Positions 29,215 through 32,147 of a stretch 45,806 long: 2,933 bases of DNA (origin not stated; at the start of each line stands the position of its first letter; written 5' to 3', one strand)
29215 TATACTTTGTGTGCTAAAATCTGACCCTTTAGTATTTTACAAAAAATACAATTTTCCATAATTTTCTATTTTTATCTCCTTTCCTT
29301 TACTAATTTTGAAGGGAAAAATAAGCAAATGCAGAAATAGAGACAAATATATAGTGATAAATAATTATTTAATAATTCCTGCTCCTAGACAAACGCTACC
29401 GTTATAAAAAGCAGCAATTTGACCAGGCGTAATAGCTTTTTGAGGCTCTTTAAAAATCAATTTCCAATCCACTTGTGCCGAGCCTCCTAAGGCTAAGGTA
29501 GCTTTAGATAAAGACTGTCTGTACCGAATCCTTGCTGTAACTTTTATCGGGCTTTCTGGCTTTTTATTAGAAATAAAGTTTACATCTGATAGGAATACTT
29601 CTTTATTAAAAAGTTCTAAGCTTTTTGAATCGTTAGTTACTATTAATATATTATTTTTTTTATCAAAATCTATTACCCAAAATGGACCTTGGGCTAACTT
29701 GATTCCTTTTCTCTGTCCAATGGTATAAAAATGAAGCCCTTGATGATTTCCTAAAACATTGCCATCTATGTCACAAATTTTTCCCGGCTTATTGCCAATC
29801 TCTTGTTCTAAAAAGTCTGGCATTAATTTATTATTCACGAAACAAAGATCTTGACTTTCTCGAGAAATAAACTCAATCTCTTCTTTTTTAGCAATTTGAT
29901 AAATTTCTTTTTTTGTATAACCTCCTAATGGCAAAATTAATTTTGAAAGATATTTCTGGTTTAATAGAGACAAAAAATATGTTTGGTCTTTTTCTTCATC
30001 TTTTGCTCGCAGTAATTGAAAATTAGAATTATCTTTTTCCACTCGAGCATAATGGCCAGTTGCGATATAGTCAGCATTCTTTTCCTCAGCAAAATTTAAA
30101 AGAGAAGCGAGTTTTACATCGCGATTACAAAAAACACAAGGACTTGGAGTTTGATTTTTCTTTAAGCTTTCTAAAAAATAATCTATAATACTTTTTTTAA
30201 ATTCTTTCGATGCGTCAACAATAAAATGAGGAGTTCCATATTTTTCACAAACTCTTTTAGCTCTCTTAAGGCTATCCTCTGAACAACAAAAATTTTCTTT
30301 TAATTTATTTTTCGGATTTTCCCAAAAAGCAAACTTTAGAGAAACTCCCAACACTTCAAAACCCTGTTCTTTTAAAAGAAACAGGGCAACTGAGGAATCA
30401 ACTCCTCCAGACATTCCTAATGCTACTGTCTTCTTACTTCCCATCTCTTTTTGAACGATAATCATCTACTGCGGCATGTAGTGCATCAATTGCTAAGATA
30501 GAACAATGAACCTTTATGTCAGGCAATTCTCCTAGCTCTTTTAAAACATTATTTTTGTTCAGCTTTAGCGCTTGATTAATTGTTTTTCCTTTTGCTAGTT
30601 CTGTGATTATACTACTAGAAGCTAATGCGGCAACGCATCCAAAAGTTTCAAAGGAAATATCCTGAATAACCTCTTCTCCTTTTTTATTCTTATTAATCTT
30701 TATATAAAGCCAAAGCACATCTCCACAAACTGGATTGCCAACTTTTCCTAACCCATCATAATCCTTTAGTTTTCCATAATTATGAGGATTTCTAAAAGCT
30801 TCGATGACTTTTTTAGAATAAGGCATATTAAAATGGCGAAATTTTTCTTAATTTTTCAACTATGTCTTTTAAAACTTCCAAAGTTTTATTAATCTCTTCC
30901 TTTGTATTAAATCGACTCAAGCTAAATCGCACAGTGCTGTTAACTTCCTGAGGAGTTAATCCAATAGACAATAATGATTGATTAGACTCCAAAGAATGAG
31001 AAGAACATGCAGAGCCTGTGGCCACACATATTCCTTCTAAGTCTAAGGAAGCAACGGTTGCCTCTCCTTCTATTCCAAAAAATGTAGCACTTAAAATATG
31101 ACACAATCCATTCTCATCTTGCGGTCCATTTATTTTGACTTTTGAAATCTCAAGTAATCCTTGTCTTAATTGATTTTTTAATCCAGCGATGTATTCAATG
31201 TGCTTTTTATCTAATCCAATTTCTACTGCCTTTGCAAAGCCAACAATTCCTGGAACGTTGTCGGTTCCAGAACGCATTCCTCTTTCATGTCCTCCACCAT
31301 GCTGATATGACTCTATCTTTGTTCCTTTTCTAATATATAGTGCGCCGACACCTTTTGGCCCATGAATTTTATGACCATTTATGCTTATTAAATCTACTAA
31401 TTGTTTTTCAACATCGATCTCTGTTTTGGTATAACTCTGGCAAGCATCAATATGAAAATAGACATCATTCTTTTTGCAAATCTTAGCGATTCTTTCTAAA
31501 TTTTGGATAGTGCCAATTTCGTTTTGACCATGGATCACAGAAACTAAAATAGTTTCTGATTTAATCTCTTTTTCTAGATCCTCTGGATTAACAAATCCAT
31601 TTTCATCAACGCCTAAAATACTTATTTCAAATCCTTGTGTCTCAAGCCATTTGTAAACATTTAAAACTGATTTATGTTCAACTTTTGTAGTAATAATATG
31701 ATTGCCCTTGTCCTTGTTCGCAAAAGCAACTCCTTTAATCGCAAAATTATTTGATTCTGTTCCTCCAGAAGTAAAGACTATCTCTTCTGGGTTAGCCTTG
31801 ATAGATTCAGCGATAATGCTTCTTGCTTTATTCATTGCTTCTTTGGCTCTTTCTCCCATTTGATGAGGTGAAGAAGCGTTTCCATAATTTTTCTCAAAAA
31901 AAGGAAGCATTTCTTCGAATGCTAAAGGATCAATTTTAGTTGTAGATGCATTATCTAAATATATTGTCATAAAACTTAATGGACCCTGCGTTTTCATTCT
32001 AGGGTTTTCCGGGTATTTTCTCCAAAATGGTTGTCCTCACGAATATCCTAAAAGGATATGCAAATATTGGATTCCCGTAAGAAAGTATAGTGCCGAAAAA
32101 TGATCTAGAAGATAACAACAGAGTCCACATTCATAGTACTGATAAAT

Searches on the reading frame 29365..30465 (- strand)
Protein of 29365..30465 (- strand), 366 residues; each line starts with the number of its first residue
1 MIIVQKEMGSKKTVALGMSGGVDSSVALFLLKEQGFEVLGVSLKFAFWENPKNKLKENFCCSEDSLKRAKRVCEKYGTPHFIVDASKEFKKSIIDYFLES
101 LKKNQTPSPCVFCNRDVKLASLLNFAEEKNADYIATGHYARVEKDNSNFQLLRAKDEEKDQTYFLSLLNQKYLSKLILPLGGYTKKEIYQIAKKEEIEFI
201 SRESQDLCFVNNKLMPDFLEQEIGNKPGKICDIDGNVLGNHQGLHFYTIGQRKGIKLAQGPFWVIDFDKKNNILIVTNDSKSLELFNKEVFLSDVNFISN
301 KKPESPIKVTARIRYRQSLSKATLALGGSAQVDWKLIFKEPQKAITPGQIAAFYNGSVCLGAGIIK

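Call 12: search_protein_families(library=ncbifam, max_evalue=0.01, proteins=[window:29365-30465:-])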
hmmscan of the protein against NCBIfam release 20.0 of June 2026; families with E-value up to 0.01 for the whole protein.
window:29365-30465:- (366 aa): 18 families
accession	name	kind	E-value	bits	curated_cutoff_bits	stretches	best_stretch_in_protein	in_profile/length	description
NF001138.1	PRK00143.1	equivalog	5.4e-118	393.9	284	1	14-365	2-345/345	tRNA 2-thiouridine(34) synthase MnmA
TIGR00420.1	trmU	equivalog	4.1e-107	358.1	236.95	1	12-365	1-351/351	tRNA 2-thiouridine(34) synthase MnmA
NF011258.0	PRK14664.1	equivalog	1.5e-62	211.8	680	1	10-365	4-345/362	tRNA 2-thiouridine(34) synthase MnmA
NF011259.0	PRK14665.1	equivalog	1e-61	208.9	364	1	8-365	2-358/360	tRNA 2-thiouridine(34) synthase MnmA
NF006222.0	PRK08349.1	subfamily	5.1e-10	39.5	251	1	12-138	2-113/198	hypothetical protein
TIGR02432.1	lysidine_TilS_N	equivalog_domain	2.4e-07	30.8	93.6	1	14-201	2-169/189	tRNA lysidine(34) synthetase TilS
NF010392.0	PRK13820.1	equivalog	2.4e-07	30.1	512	1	11-139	2-118/395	argininosuccinate synthase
NF049949.1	tRNAsynTtuAPyrococ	equivalog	6.7e-07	28.7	450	1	11-204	47-220/292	tRNA-5-methyluridine(54) 2-sulfurtransferase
TIGR00342.1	TIGR00342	equivalog_domain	2.7e-06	26.7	264.5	1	9-137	170-283/373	tRNA uracil 4-sulfurtransferase ThiI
NF003385.0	PRK04527.1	equivalog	3e-06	26.1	603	1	10-138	2-118/401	argininosuccinate synthase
TIGR00032.1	argG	equivalog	3.2e-05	23.4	268.2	1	14-104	2-76/394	argininosuccinate synthase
TIGR00364.1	TIGR00364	equivalog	0.00017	21.2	150.3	1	17-203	4-179/201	7-cyano-7-deazaguanine synthase QueC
TIGR00268.2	TIGR00268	equivalog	0.00034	20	150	1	5-139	7-120/259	ATP-dependent sacrificial sulfur transferase LarE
NF010587.0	PRK13980.1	equivalog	0.00059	19.1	255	1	10-84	30-93/267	NAD+ synthase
TIGR00552.1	nadE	equivalog_domain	0.0027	17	63.65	1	10-89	21-90/251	NAD(+) synthase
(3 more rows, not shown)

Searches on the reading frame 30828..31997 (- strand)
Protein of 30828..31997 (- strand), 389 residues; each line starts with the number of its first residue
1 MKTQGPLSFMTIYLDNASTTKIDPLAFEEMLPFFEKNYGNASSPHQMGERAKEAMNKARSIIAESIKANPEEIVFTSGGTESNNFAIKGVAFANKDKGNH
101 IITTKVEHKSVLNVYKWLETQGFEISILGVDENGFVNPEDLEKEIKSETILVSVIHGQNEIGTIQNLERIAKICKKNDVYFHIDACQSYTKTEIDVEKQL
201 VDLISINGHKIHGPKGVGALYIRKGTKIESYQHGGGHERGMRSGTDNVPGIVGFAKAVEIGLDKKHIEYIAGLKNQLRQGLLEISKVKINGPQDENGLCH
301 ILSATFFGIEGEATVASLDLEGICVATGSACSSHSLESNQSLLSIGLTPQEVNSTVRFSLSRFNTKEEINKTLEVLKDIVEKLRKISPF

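Call 12: search_protein_families(library=ncbifam, max_evalue=0.01, proteins=[window:30828-31997:-])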
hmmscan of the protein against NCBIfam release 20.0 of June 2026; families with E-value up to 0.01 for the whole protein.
window:30828-31997:- (389 aa): 33 families (the best 25 are shown)
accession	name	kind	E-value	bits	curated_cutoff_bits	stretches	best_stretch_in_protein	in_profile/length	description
TIGR03402.1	FeS_nifS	equivalog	2.5e-135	451.1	530.75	1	12-389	1-379/379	cysteine desulfurase NifS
NF010611.0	PRK14012.1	equivalog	4.3e-120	401.4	548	1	11-388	6-387/406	IscS subfamily cysteine desulfurase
TIGR02006.1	IscS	equivalog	1.6e-119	399.5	643.2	1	10-388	3-383/402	IscS subfamily cysteine desulfurase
TIGR03235.1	DNA_S_dndA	equivalog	4.3e-111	371.6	480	1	13-360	1-353/353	cysteine desulfurase DndA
TIGR03403.1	nifS_epsilon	equivalog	2.4e-102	342.6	587.7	1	12-387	1-380/382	NifS family cysteine desulfurase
NF002806.0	PRK02948.1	subfamily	3.6e-94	315.9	304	1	12-383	2-375/381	IscS subfamily cysteine desulfurase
TIGR01977.1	am_tr_V_EF2568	hypoth_equivalog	9.8e-57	192.7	377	1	12-379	1-376/376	cysteine desulfurase family protein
TIGR01979.1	sufS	subfamily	1.1e-56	192.4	475.1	1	11-382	19-401/403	SufS family cysteine desulfurase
NF041166.1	f2_encap_cargo1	exception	3.4e-42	145.4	800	1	12-378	247-622/623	family 2A encapsulin nanocompartment cargo protein cysteine desulfurase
NF006791.0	PRK09295.1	equivalog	5.4e-32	111.4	661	1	12-380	25-402/406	cysteine desulfurase SufS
NF040779.1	Sec_lyase_SclA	exception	1.1e-31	110.1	525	1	12-380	1-377/378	selenocysteine lyase SclA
TIGR01976.1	am_tr_V_VC1184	hypoth_equivalog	6.7e-29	101.4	352.35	2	11-226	19-235/401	cysteine desulfurase-like protein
NF008126.0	PRK10874.1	equivalog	2.5e-26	92.8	607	1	8-383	17-399/401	cysteine desulfurase CsdA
TIGR03392.1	FeS_syn_CsdA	equivalog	9.5e-25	87.6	493.6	1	7-382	13-395/398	cysteine desulfurase CsdA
TIGR03812.1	tyr_de_CO2_Arch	equivalog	1.3e-15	57.1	299.4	1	19-186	29-192/375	tyrosine decarboxylase MfnA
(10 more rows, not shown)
